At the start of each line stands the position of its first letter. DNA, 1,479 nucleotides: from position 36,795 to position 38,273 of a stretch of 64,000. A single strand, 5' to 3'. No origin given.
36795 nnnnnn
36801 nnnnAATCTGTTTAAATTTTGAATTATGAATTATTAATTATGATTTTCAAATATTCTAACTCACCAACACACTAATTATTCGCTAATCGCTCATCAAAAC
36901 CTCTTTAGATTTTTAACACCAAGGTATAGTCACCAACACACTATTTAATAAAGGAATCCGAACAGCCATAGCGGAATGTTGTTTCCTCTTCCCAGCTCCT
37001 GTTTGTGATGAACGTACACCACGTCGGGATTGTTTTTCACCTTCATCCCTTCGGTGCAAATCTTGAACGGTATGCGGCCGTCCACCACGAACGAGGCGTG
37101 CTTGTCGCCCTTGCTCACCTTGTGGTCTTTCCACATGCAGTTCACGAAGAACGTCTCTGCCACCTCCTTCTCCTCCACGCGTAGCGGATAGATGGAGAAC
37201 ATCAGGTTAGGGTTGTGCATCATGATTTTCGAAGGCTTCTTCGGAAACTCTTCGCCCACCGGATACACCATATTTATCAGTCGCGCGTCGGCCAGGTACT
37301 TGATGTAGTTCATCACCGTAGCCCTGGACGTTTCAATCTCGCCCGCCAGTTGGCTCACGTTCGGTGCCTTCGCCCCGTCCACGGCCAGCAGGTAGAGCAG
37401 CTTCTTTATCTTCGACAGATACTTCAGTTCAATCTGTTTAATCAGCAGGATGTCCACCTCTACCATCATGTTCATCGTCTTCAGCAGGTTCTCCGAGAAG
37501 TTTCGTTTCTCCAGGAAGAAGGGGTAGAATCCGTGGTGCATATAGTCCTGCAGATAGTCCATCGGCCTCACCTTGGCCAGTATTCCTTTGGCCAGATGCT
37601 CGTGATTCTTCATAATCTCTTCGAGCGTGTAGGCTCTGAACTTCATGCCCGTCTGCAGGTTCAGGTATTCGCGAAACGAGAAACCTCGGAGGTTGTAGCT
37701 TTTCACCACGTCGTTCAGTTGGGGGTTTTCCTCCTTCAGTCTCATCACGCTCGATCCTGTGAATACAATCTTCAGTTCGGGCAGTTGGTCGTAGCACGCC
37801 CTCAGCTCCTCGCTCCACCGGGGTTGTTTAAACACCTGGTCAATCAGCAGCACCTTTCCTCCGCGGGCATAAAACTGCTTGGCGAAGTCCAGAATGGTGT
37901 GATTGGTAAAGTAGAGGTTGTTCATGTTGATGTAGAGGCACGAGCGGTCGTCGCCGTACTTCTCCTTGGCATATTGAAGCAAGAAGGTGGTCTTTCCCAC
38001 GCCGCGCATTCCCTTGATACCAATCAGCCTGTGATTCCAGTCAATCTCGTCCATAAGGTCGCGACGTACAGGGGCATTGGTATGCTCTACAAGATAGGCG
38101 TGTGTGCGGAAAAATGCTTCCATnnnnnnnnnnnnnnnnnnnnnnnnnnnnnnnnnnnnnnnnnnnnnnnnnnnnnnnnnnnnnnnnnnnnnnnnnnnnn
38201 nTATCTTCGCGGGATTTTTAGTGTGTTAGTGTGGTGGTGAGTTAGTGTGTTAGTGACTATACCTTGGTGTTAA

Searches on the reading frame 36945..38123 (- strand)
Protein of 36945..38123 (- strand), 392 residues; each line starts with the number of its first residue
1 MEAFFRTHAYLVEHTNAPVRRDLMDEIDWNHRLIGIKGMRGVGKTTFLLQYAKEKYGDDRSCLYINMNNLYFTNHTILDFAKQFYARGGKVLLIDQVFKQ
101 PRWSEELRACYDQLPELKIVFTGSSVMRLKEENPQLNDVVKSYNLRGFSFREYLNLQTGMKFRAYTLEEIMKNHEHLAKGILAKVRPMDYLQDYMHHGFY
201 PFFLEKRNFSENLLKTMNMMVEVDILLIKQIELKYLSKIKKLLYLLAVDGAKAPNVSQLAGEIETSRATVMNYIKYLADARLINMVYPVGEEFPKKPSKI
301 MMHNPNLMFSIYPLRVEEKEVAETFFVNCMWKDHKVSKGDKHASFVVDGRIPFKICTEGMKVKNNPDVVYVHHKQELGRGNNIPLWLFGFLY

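Call 9: search_protein_families(library=pfam, proteins=[window:36945-38123:-])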
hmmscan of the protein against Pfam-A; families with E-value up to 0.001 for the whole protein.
window:36945-38123:- (392 aa): 2 families
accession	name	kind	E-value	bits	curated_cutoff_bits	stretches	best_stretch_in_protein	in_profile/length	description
PF13173.12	AAA_14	-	8.8e-26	90.9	27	1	31-154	2-129/129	AAA domain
PF13635.12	DUF4143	-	0.00048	20.3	28.1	0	234-295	11-72/160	Domain of unknown function (DUF4143)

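Call 14: find_encoding_contigs(protein=window:36945-38123:-, flank=6000, max_places=10)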
Protein window:36945-38123:- (392 aa): 7 contigs read that carry it; 6 places shown.
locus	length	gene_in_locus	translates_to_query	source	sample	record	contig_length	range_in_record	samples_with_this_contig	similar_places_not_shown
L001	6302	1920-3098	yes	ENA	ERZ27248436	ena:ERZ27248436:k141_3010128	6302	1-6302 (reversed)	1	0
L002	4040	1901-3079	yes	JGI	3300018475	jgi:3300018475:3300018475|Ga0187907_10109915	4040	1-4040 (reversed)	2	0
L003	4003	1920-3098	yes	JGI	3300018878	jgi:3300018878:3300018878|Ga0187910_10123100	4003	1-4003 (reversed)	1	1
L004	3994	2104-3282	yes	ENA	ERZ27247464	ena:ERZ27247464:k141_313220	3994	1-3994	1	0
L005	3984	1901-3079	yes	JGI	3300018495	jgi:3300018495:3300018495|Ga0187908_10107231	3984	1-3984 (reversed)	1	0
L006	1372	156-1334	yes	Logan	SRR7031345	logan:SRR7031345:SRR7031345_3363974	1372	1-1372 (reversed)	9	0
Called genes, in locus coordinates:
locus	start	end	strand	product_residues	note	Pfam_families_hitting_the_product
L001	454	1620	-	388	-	-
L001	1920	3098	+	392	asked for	PF13173:AAA_14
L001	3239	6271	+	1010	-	PF01855:POR_N, PF17147:PFOR_II, PF01558:POR, PF10371:EKR, PF12838:Fer4_7, PF13183:Fer4_8 (weak), PF13237:Fer4_10 (weak), PF22338:Pyruv_OxRed_insertion, +1 more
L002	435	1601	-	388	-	-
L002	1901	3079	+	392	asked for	PF13173:AAA_14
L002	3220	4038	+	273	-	?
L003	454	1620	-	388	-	-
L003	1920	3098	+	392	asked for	PF13173:AAA_14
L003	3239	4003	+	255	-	?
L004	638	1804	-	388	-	-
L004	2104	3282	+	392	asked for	PF13173:AAA_14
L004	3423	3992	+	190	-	?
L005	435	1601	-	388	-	-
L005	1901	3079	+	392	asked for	PF13173:AAA_14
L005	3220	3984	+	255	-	?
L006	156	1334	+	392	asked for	PF13173:AAA_14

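Call 20: search_protein_families(library=ncbifam, proteins=[window:36945-38123:-], max_evalue=0.01)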
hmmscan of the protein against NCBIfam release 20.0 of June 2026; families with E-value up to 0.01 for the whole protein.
window:36945-38123:- (392 aa): 1 family
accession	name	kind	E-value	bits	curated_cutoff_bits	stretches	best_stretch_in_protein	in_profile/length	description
TIGR01884.1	cas_HTH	subfamily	0.0025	17.2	60.2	1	220-284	125-187/202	CRISPR-associated CARF protein Csa3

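Call 32: find_homologous_proteins(query=window:36945-38123:-, max_evalue=1e-100)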
Query window:36945-38123:- (392 aa): 7970 proteins with E <= 1e-100 among 8000 candidates; the best 120 are listed.
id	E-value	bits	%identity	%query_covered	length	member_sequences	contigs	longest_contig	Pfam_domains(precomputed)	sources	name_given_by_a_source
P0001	3.7e-264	894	99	100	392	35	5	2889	PF13173.13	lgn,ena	-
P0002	5.8e-248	841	84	77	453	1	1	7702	PF13173.13,PF13730.13,PF01022.27,PF13635.13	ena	-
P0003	8.1e-242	821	89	100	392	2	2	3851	PF13173.13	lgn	-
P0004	1.3e-241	820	89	100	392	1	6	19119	PF13173.13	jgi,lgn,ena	jgi:predicted AAA+ superfamily ATPase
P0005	5.2e-241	818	89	100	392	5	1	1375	PF13173.13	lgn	-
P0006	1.0e-240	817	89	100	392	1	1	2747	PF13173.13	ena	-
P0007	1.8e-239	813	89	100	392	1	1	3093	PF13173.13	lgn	-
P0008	3.9e-239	812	88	100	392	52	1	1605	PF13173.13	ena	-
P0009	6.0e-231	785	69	100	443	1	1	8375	PF13173.13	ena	-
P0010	3.7e-223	759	82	100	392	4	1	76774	PF13173.13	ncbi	ncbi:MAG: ATP-binding protein [Bacteroides sp.]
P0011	7.4e-223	758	83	100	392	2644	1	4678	PF13173.13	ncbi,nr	ncbi:MAG: AAA family ATPase [Bacteroides sp.]|nr:AAA family ATPase [Bacteroides sp.]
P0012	3.8e-221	753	81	100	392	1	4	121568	PF13173.13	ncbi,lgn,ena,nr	ncbi:MAG: ATP-binding protein [Bacteroides sp.]|nr:ATP-binding protein [Bacteroides sp.]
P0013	1.0e-218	745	80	100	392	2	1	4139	PF13173.13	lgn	-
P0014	1.1e-218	744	80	100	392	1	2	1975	PF13173.13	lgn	-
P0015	1.1e-218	744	81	100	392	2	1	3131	PF13173.13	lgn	-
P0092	1.6e-212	724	79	100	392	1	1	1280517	PF13173.13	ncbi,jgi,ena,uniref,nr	ncbi:ATP-binding protein [Bacteroides ihuae]|uniref:ATP-binding protein n=1 Tax=Bacteroides ihuae Ta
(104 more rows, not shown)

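Call 33: find_encoding_contigs(protein=P0001, flank=3000, max_places=8)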
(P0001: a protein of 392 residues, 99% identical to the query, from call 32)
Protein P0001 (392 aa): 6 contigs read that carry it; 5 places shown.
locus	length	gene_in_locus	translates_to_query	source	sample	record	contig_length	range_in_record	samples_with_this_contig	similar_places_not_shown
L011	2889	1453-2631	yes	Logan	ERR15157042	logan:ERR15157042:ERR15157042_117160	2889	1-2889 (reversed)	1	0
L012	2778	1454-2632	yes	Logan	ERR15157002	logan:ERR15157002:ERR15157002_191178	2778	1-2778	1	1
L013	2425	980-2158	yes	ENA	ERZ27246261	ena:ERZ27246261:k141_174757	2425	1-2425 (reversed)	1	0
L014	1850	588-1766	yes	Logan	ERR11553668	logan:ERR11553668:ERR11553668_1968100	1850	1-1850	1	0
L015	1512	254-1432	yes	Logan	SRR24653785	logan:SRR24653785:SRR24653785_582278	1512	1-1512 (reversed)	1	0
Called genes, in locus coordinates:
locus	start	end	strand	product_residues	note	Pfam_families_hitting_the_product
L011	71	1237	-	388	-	-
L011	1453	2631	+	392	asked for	PF13173:AAA_14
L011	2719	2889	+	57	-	?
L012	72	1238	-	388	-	-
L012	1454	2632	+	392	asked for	PF13173:AAA_14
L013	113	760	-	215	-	-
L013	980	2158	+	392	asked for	PF13173:AAA_14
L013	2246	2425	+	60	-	?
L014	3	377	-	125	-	?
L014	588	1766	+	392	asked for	PF13173:AAA_14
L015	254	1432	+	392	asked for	PF13173:AAA_14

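Call 34: find_encoding_contigs(protein=P0004, flank=6000, max_places=6)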
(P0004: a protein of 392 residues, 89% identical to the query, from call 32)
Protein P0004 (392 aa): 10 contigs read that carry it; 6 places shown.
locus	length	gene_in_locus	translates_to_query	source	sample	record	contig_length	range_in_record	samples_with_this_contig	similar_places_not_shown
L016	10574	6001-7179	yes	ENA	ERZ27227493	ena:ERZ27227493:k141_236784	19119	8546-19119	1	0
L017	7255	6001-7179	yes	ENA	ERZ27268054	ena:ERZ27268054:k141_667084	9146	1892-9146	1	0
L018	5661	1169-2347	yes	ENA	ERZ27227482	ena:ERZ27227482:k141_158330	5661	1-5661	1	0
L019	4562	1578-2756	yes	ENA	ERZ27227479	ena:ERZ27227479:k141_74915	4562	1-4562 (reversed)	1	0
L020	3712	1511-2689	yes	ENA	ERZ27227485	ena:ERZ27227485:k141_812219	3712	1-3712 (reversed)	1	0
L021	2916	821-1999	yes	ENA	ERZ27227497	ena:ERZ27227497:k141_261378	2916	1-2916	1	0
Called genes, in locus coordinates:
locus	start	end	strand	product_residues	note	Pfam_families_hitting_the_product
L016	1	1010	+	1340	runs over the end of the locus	PF07494:Reg_prop (faint), PF16819:DUF5074 (faint), PF08450:SGL (faint), PF07495:Y_Y_Y, PF00512:HisKA, PF02518:HATPase_c, PF00072:Response_reg, PF12833:HTH_18, +1 more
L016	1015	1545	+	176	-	PF02417:Chromate_transp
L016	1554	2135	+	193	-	PF02417:Chromate_transp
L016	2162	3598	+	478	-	PF02638:GHL10, PF13200:DUF4015 (weak), PF14871:GHL6 (faint)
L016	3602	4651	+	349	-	-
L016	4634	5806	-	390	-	-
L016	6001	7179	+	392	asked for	PF13173:AAA_14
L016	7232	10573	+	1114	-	?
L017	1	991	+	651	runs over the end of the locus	PF07495:Y_Y_Y, PF00512:HisKA, PF00165:HTH_AraC (faint), PF02518:HATPase_c, PF00072:Response_reg, PF12833:HTH_18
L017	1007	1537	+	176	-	PF02417:Chromate_transp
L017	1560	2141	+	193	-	PF02417:Chromate_transp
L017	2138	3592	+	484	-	PF02638:GHL10, PF13200:DUF4015 (weak), PF14871:GHL6 (faint)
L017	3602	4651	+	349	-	-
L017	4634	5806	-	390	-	-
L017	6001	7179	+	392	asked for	PF13173:AAA_14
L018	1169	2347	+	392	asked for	PF13173:AAA_14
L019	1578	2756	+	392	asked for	PF13173:AAA_14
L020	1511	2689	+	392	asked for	PF13173:AAA_14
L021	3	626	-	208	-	?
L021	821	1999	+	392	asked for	PF13173:AAA_14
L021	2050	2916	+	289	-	?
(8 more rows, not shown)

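Call 43: find_encoding_contigs(protein=P0092, flank=5000, max_places=2)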
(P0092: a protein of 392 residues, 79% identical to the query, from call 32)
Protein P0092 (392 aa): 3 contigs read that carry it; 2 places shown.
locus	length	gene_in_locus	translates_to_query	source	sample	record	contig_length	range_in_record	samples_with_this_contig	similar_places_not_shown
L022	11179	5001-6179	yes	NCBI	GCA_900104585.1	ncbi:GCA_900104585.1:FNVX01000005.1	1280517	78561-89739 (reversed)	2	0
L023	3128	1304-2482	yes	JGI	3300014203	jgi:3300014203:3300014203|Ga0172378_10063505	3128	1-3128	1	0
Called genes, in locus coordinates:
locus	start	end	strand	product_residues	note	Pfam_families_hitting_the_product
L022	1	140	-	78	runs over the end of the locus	-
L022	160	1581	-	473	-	PF02554:CstA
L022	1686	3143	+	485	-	PF02638:GHL10, PF13200:DUF4015 (weak)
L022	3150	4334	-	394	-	-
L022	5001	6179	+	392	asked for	PF13173:AAA_14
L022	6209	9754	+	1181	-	PF01855:POR_N, PF17147:PFOR_II, PF01558:POR, PF10371:EKR, PF12838:Fer4_7, PF13183:Fer4_8 (weak), PF13484:Fer4_16, PF02775:TPP_enzyme_C, +1 more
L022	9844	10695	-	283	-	PF01734:Patatin, PF19890:DUF6363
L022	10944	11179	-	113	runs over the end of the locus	PF16250:DUF4907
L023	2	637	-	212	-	?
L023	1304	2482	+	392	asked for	PF13173:AAA_14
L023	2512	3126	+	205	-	?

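Call 52: list_cluster_members(proteins=[window:36945-38123:-])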
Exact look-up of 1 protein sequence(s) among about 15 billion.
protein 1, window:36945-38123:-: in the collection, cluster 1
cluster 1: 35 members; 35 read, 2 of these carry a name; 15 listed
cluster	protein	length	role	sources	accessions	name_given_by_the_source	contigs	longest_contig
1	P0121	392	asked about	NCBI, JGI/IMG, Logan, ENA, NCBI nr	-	-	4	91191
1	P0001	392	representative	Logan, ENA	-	-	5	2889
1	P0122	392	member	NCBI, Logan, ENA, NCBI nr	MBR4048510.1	MAG: ATP-binding protein [Bacteroides sp.] | ATP-binding protein [Bacteroides sp.]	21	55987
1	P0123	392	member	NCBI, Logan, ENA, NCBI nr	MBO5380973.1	MAG: ATP-binding protein [Bacteroides sp.] | ATP-binding protein [Bacteroides sp.]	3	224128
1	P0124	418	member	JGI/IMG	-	-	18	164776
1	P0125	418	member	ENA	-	-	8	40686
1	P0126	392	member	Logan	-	-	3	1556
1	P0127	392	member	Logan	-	-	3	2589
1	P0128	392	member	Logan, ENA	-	-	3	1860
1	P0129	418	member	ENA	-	-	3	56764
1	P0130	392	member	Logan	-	-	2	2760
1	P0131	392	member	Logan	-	-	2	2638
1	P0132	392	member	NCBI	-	-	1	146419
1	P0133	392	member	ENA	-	-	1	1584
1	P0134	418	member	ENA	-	-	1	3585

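Call 53: find_encoding_contigs(protein=P0122, flank=2500, max_places=10)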
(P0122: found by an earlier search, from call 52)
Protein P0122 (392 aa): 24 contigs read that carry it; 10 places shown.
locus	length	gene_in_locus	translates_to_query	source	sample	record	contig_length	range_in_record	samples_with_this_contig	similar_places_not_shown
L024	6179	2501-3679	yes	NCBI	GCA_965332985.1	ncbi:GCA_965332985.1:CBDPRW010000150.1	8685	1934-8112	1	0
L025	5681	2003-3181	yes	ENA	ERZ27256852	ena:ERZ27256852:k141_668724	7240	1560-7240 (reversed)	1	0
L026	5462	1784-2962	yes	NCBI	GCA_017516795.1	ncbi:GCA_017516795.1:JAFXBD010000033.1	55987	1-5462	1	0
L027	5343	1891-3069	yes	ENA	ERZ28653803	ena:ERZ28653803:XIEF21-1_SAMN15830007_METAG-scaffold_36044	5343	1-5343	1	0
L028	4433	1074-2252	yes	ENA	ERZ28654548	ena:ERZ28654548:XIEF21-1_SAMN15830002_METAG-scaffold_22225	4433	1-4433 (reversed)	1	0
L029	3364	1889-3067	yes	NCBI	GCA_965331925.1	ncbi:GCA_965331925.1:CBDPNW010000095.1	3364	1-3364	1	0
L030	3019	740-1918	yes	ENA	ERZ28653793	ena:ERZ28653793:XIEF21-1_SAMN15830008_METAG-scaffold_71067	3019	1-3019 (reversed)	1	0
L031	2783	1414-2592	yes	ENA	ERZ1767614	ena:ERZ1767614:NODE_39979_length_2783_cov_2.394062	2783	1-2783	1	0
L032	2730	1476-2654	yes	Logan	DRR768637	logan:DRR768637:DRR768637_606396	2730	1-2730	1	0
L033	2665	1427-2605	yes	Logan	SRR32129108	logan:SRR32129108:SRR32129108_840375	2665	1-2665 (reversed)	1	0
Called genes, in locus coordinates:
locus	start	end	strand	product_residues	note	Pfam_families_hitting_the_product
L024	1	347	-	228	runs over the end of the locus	-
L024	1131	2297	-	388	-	-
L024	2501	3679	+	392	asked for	PF13173:AAA_14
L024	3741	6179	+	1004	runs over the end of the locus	?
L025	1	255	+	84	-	?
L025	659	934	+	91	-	-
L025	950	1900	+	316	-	-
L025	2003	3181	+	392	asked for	PF13173:AAA_14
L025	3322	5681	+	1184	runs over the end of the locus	PF01855:POR_N, PF17147:PFOR_II, PF01558:POR, PF10371:EKR, PF12838:Fer4_7, PF13183:Fer4_8 (weak), PF13237:Fer4_10 (weak), PF02775:TPP_enzyme_C, +1 more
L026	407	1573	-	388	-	-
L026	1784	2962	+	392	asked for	PF13173:AAA_14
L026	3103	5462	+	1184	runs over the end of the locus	PF01855:POR_N, PF17147:PFOR_II, PF01558:POR, PF10371:EKR, PF12838:Fer4_7, PF13183:Fer4_8 (weak), PF13237:Fer4_10 (weak), PF02775:TPP_enzyme_C, +1 more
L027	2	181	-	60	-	?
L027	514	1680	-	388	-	-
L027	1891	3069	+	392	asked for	PF13173:AAA_14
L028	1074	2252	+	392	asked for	PF13173:AAA_14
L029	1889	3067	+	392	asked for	PF13173:AAA_14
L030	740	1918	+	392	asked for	PF13173:AAA_14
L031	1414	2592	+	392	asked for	PF13173:AAA_14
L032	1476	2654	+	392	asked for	PF13173:AAA_14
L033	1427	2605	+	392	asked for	PF13173:AAA_14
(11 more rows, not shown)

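Call 54: find_encoding_contigs(protein=P0123, flank=2500, max_places=4)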
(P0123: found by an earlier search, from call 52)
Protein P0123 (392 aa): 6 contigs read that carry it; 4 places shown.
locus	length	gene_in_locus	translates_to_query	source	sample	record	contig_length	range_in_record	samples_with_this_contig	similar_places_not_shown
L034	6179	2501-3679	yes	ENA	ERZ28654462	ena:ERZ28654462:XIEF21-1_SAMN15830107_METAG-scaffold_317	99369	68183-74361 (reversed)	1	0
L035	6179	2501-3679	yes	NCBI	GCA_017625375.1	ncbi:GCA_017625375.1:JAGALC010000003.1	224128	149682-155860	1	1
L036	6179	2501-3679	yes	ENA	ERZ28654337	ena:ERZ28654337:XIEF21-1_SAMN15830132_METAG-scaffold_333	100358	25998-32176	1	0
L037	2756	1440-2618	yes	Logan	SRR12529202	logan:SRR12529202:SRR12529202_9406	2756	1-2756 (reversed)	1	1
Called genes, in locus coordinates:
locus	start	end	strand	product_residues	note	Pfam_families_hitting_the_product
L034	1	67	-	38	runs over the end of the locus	-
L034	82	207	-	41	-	-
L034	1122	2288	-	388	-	-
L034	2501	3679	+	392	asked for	PF13173:AAA_14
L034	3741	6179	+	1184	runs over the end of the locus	PF01855:POR_N, PF17147:PFOR_II, PF01558:POR, PF10371:EKR, PF12838:Fer4_7, PF13183:Fer4_8 (weak), PF13237:Fer4_10 (weak), PF02775:TPP_enzyme_C, +1 more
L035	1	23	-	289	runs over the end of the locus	-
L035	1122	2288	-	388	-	-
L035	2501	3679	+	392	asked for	PF13173:AAA_14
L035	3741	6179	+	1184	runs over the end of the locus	PF01855:POR_N, PF17147:PFOR_II, PF01558:POR, PF10371:EKR, PF12838:Fer4_7, PF13183:Fer4_8 (weak), PF13237:Fer4_10 (weak), PF02775:TPP_enzyme_C, +1 more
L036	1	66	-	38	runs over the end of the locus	-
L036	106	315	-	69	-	-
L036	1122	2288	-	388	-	-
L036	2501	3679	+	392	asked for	PF13173:AAA_14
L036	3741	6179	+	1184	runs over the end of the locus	PF01855:POR_N, PF17147:PFOR_II, PF01558:POR, PF10371:EKR, PF12838:Fer4_7, PF13183:Fer4_8 (weak), PF13237:Fer4_10 (weak), PF02775:TPP_enzyme_C, +1 more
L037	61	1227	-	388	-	-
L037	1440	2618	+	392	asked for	PF13173:AAA_14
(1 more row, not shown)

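Call 63: search_solved_structures(query=window:36945-38123:-, max_evalue=0.01)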
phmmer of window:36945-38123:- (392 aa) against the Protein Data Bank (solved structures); distinct sequences matched with E-value up to 0.01: 2.
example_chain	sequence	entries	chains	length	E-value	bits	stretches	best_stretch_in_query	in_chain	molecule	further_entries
4zc0_A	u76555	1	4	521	0.0013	21.5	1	100-172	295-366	Replicative DNA helicase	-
4a1f_A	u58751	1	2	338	0.0013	21.5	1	99-172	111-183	REPLICATIVE DNA HELICASE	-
